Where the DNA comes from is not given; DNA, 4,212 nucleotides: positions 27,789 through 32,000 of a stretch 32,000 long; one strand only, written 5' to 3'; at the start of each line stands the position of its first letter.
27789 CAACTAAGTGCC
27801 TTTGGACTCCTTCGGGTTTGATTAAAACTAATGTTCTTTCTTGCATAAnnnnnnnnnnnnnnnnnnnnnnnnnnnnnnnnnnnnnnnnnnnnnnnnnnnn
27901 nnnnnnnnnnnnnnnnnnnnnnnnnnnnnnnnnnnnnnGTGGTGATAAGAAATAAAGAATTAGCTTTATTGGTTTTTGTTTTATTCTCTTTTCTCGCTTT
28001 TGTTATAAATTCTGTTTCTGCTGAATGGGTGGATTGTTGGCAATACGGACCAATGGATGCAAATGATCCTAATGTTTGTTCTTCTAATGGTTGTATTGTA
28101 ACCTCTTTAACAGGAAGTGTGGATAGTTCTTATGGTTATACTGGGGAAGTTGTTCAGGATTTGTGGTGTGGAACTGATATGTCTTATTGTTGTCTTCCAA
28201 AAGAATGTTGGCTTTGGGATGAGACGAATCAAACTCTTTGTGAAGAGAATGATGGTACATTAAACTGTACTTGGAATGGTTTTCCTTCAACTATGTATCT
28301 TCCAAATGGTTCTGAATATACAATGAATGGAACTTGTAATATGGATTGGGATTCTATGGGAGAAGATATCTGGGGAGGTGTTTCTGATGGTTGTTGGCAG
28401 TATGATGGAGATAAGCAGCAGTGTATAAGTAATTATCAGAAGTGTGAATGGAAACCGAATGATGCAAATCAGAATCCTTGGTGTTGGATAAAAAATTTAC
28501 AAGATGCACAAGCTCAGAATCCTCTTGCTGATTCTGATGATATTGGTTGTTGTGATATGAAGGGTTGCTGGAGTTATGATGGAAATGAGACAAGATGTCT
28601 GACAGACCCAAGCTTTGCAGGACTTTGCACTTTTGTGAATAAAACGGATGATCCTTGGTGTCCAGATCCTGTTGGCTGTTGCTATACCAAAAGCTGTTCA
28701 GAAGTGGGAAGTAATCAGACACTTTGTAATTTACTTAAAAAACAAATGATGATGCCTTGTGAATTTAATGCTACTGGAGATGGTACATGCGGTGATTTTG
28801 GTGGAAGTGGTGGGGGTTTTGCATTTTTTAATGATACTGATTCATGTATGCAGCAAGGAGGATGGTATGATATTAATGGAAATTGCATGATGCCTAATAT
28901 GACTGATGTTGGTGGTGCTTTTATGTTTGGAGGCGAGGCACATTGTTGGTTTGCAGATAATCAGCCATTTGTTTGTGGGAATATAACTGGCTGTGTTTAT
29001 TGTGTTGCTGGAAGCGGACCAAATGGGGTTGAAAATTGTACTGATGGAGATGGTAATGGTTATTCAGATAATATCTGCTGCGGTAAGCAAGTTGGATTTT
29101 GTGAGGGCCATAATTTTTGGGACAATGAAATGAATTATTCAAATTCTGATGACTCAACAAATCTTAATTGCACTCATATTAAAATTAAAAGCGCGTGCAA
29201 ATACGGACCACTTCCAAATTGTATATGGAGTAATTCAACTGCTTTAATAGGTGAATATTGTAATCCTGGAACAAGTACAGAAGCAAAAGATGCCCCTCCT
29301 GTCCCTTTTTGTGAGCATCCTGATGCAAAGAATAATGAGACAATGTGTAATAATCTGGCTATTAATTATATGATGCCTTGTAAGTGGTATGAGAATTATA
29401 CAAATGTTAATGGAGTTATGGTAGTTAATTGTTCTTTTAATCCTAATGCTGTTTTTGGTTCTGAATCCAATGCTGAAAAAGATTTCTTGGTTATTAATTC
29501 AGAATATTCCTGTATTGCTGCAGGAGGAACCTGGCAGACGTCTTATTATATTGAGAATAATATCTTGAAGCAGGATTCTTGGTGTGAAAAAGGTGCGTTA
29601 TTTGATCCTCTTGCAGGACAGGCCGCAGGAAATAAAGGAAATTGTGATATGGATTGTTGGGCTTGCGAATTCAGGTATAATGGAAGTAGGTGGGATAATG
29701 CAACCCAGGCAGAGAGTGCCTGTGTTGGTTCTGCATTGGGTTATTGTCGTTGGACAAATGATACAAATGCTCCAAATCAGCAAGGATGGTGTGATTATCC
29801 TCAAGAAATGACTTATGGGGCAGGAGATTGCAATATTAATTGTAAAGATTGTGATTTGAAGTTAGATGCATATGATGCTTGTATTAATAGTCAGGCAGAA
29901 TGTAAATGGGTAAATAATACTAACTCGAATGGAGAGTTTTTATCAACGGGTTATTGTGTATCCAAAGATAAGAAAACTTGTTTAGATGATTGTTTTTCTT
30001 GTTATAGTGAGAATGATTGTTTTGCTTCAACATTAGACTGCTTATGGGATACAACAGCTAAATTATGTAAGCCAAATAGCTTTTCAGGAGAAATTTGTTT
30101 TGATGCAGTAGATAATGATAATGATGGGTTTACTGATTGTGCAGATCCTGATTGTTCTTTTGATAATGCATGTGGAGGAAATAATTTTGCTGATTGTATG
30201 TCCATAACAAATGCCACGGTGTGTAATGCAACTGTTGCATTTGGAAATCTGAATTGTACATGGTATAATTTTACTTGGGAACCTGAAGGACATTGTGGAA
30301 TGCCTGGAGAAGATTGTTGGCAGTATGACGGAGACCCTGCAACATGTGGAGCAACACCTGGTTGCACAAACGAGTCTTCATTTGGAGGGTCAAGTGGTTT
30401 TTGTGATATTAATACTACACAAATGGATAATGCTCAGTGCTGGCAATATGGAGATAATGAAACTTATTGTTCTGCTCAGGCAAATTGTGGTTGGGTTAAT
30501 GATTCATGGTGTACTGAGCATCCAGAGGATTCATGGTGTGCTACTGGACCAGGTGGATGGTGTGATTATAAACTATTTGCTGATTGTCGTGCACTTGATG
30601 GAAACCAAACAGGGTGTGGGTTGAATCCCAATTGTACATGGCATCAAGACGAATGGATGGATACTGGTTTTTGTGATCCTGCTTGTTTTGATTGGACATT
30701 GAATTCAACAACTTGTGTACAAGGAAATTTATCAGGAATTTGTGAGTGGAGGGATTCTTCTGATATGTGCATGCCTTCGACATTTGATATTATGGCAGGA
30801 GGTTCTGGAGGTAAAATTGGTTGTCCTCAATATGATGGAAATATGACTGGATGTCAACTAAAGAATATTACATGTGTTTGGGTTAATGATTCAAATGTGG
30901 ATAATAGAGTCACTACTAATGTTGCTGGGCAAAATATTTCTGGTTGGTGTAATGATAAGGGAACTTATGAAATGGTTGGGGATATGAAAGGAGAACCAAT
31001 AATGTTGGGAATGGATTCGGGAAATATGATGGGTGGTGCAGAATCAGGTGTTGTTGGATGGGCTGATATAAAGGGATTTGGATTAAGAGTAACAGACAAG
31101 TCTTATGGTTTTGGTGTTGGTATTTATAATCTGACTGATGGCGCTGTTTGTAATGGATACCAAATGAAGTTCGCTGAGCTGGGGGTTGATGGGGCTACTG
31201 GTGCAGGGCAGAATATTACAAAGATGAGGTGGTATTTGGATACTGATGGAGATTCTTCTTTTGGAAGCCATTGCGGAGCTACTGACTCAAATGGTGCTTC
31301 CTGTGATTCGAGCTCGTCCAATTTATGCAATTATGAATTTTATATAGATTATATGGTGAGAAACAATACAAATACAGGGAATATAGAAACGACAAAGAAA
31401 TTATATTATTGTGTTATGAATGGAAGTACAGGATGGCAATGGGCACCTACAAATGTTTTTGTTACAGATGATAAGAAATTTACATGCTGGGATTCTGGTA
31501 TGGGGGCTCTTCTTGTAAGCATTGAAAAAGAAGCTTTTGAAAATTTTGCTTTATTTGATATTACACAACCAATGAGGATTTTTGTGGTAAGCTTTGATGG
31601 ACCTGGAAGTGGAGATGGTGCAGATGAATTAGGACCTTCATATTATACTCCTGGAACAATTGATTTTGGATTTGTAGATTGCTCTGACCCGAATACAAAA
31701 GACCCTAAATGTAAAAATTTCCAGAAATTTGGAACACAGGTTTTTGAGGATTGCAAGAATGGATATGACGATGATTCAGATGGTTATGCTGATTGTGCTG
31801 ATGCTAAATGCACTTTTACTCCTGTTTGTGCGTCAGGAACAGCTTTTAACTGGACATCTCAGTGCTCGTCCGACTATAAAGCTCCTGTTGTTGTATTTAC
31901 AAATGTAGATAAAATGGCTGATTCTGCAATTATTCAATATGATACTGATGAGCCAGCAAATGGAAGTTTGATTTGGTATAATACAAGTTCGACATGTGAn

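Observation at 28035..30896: About 17 copies of a degenerate 25-35 aa Cys/Trp module, C-W-x-Y-D-G-[DN]-x-[TQ]-x-C-x(5-9)-C-x-W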

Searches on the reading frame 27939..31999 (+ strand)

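Call 5: search_protein_families(library=pfam, proteins=[window:27942-31999:+], max_evalue=1)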
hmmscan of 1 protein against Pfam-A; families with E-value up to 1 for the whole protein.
window:27942-31999:+ (1352 aa): 0 families

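Call 7: find_homologous_proteins(query=window:27939-31999:+, max_evalue=0.001)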
Query window:27939-31999:+ (1353 aa): 103 proteins with E <= 0.001 among 3575 candidates.
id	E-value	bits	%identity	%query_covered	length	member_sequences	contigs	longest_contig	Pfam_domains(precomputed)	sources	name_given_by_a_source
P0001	0.0e+0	3283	100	100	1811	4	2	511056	-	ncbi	-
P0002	0.0e+0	2295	71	100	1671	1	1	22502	-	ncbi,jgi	-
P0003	0.0e+0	2163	67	99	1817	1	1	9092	-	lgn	-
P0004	0.0e+0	2148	66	100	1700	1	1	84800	-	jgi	-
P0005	0.0e+0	1659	56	100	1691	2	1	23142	-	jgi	-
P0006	0.0e+0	1594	55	100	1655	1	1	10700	-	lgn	-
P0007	0.0e+0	1589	55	100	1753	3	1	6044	-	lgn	-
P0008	0.0e+0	1552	54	100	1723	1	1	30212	-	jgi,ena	jgi:hypothetical protein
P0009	0.0e+0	1453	52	100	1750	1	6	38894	-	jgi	-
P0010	0.0e+0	1446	51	100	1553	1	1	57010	-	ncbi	ncbi:MAG: hypothetical protein V1889_00490 [archaeon]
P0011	0.0e+0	1443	52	99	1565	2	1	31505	-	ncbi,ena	-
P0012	0.0e+0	1435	51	97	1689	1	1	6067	-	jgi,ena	-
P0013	0.0e+0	1426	52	99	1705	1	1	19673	PF02009.22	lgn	-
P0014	0.0e+0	1402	50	99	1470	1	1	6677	-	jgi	-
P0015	0.0e+0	1398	50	100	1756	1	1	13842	-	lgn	-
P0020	0.0e+0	1273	48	100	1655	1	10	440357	-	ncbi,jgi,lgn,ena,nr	ncbi:hypothetical protein HOD75_02490 [archaeon]|jgi:hypothetical protein|nr:hypothetical protein [a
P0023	0.0e+0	1255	48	100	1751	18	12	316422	-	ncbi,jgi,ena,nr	ncbi:MAG TPA: hypothetical protein HA283_05420 [Nanoarchaeota archaeon]|nr:hypothetical protein [Nan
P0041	0.0e+0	1189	48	94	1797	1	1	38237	-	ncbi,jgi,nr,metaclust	ncbi:hypothetical protein COY27_01975 [Candidatus Woesearchaeota archaeon CG_4_10_14_0_2_um_filter_3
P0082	7.1e-218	745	37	100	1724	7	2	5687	-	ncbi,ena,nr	ncbi:TPA: hypothetical protein H1005_00160 [archaeon]|nr:hypothetical protein [Candidatus Naiadarcha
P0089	5.3e-171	589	36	90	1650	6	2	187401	-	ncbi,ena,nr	ncbi:MAG: PGF-pre-PGF domain-containing protein [Candidatus Aenigmarchaeota archaeon]|nr:PGF-pre-PGF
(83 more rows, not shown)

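Call 8: search_protein_families(library=ncbifam, proteins=[window:27942-31999:+], max_evalue=1)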
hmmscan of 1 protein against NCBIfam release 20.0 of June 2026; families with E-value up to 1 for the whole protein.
window:27942-31999:+ (1352 aa): 1 family
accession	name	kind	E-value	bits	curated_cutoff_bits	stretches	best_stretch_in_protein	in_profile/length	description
NF033662.1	acid_disulf_rpt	repeat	6.5e-13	48.2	41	2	1269-1296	5-32/32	acidic double-disulfide repeat-containing protein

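Call 13: search_protein_families(library=pfam, proteins=[P0001, P0023, P0041, P0082, P0089], max_evalue=0.1)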
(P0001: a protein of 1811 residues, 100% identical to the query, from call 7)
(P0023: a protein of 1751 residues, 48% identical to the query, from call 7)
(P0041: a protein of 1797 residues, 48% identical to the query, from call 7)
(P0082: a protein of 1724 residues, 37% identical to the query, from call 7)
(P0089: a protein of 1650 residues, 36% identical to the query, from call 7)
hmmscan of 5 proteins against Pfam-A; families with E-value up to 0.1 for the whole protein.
P0001 (1811 aa): 0 families

P0023 (1751 aa): 0 families

P0041 (1797 aa): 1 family
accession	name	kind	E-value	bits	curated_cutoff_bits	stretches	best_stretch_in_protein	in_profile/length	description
PF19699.4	CLSTN_C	-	0.051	12.9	27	1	1704-1782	240-318/354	Calsyntenin C-terminal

P0082 (1724 aa): 0 families

P0089 (1650 aa): 0 families

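Call 24: find_encoding_contigs(protein=P0001, flank=6000, max_places=3)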
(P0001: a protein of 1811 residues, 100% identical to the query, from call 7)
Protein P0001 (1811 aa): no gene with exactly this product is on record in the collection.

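Call 38: search_solved_structures(query=A1, max_evalue=1, show_alignments=2)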
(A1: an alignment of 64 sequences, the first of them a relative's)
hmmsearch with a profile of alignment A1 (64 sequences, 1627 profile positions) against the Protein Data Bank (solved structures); distinct sequences matched with E-value up to 1: 3.
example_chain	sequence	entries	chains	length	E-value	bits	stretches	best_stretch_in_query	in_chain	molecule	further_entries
7plp_A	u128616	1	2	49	0.0014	19.3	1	673-701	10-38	Teneurin-4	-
4zdm_A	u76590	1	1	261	0.93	10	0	1418-1469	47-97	Glutamate receptor kainate-like protein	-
6cmx_A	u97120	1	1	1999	0.98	9.9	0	676-705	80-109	Teneurin-2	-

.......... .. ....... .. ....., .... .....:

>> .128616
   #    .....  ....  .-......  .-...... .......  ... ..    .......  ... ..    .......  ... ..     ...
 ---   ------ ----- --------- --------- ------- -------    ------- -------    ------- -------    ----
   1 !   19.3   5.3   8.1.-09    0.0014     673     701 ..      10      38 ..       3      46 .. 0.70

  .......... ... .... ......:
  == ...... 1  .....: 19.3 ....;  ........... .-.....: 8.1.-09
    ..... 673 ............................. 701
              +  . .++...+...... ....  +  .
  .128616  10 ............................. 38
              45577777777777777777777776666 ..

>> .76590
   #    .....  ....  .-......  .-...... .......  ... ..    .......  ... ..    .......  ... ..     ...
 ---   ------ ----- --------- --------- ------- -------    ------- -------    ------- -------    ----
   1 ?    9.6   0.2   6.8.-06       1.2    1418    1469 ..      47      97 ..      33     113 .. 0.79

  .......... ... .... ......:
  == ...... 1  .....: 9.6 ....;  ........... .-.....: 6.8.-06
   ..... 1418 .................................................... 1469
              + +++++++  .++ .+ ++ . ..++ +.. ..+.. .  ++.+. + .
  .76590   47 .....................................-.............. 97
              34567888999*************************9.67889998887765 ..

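Call 39: search_protein_families(library=ncbifam, proteins=[P0001, P0089, P0023, P0082], max_evalue=0.1)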
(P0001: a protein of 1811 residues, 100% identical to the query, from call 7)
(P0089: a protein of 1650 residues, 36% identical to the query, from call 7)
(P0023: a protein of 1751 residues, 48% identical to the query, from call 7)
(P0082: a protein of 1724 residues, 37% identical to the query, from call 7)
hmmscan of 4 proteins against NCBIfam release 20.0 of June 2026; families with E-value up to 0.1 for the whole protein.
P0001 (1811 aa): 1 family
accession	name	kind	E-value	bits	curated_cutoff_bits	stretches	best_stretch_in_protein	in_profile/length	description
NF033662.1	acid_disulf_rpt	repeat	3.6e-12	45.8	41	2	1269-1296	5-32/32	acidic double-disulfide repeat-containing protein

P0089 (1650 aa): 2 families
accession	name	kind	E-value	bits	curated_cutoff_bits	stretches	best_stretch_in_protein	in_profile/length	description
TIGR04213.1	PGF_pre_PGF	domain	3.7e-27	95.2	28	1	1427-1562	14-152/153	PGF-pre-PGF domain-containing protein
NF033662.1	acid_disulf_rpt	repeat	9.6e-06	25.2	41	2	571-599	4-32/32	acidic double-disulfide repeat-containing protein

P0023 (1751 aa): 1 family
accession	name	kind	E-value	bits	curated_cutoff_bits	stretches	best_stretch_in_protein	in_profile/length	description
NF033662.1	acid_disulf_rpt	repeat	7.1e-10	38.5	41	2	1226-1253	5-32/32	acidic double-disulfide repeat-containing protein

P0082 (1724 aa): 1 family
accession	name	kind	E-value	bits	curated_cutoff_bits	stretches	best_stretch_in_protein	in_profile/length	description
NF033662.1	acid_disulf_rpt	repeat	6.8e-12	44.9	41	2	1203-1230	5-32/32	acidic double-disulfide repeat-containing protein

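Call 40: find_encoding_contigs(protein=P0020, flank=8000, max_places=1)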
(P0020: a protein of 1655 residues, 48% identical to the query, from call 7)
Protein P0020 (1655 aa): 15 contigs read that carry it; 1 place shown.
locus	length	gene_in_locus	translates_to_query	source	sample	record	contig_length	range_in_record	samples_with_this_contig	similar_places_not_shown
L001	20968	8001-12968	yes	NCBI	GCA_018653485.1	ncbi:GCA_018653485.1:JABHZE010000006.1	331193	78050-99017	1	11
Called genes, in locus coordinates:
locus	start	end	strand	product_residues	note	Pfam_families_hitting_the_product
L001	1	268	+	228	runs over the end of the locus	-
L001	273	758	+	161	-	-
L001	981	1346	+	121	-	-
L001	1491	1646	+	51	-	-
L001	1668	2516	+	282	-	PF01478:Peptidase_A24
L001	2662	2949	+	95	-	-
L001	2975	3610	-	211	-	-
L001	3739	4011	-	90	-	PF00736:EF1_GNE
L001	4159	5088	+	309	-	PF01336:tRNA_anti-codon (faint)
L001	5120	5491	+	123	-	-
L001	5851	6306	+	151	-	PF04307:YdjM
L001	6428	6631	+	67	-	-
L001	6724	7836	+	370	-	PF14520:HHH_5, PF00154:RecA_N, PF08423:Rad51, PF13481:AAA_25 (faint)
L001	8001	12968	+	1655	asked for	-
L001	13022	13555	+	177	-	-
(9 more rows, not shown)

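Call 41: find_encoding_contigs(protein=P0089, flank=8000, max_places=1)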
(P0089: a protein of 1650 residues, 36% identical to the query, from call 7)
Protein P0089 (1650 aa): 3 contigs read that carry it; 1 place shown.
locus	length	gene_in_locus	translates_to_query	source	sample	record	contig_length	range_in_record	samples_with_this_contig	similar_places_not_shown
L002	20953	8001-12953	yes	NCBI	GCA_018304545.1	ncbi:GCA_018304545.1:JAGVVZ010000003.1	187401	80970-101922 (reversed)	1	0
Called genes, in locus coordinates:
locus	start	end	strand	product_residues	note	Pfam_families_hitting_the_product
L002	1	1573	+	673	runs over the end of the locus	-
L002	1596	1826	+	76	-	-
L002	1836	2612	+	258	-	PF01663:Phosphodiest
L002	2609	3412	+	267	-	PF01507:PAPS_reduct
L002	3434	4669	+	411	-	PF00009:GTP_EFTU, PF01926:MMR_HSR1 (faint), PF03144:GTP_EFTU_D2, PF03143:GTP_EFTU_D3, PF22594:GTP-eEF1A_C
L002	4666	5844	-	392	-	PF01943:Polysacc_synt, PF13440:Polysacc_synt_3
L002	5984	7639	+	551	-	-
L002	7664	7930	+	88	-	-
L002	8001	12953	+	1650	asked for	-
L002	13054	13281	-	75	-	-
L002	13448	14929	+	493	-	PF24517:CBM96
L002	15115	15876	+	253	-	-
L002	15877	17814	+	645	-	-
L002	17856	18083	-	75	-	-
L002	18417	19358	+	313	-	-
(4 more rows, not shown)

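Call 62: find_related_loci(query=A1, collection=genome_contigs, flank=3000)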
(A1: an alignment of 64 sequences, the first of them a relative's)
Query A1 (1811 aa) in genome_contigs; peptide patterns used: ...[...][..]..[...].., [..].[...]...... (x = any residue, [..] = any of these).
69 stretches matched a pattern; 49 encode a relative of the query (tblastn E <= 1e-3); 49 distinct loci.
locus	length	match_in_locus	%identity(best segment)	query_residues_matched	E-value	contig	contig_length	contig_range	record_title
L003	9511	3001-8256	66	3-1758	0e+0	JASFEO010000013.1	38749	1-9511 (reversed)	MAG: Candidatus Pacearchaeota archaeon isolate D0606M12metaG_Bin_371 D0606M12metaG_FD_scaffold_97_c1, whole genome shotg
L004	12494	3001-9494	60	18-1774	0e+0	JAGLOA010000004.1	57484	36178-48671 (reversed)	MAG: Candidatus Pacearchaeota archaeon isolate RS_7_11 ROV157_7.bin.11.fa_4, whole genome shotgun sequence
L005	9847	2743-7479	51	2-1590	0e+0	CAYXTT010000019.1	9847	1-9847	MAG TPA_asm: Candidatus Woesearchaeota archaeon isolate SRP178699_co1_601 genome assembly, contig: NODE_9518_length_9847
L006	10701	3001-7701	50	1-1590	0e+0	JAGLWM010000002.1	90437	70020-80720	MAG: Candidatus Pacearchaeota archaeon isolate RS_12_23 ZL285.bin.23.fa_2, whole genome shotgun sequence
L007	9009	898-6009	46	71-1779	0e+0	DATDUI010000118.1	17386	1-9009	MAG TPA_asm: Candidatus Nanoarchaeia archaeon isolate SMAG_U8054 k141_533629, whole genome shotgun sequence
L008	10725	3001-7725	49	1-1590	0e+0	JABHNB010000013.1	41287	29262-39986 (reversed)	MAG: archaeon isolate SI037S2_bin81 k141_324654, whole genome shotgun sequence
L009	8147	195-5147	46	3-1723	0e+0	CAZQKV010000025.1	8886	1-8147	MAG TPA_asm: Candidatus Woesearchaeota archaeon isolate binchicken_co89_660 genome assembly, contig: NODE_16250_length_8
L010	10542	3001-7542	48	30-1597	0e+0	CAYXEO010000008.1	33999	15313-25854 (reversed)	MAG TPA_asm: uncultured Methanosarcinales archaeon isolate SRP077602_co6_159 genome assembly, contig: NODE_2081_length_3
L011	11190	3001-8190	46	1-1764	0e+0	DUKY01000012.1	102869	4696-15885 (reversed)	MAG TPA_asm: Nanoarchaeota archaeon isolate UBA9966 contig_4741, whole genome shotgun sequence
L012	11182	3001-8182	51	7-1730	0e+0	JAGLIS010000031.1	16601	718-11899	MAG: Candidatus Pacearchaeota archaeon isolate RS_3_14 ROV157_3.bin.14.fa_31, whole genome shotgun sequence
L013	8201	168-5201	46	83-1791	0e+0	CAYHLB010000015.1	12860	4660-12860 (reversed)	MAG TPA_asm: Candidatus Woesearchaeota archaeon isolate ERP119705_co13_510 genome assembly, contig: NODE_6093_length_128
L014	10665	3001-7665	47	1-1590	0e+0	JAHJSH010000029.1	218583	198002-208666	MAG: Nanoarchaeota archaeon isolate OS_PC_MetaG.mb.194 OS_PC_MetaG.mb.194_k141_625832, whole genome shotgun sequence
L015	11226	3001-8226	44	5-1789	0e+0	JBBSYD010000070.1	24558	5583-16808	MAG: Nanoarchaeota archaeon isolate H43-bin227_1 H43_bin227_1_000000000070, whole genome shotgun sequence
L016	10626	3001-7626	48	18-1590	0e+0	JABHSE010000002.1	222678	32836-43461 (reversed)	MAG: archaeon isolate SI039_bin30 k141_413828, whole genome shotgun sequence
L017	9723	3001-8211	44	1-1787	0e+0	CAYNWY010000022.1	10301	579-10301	MAG TPA_asm: Candidatus Woesearchaeota archaeon isolate binchicken_co387_31 genome assembly, contig: NODE_8658_length_10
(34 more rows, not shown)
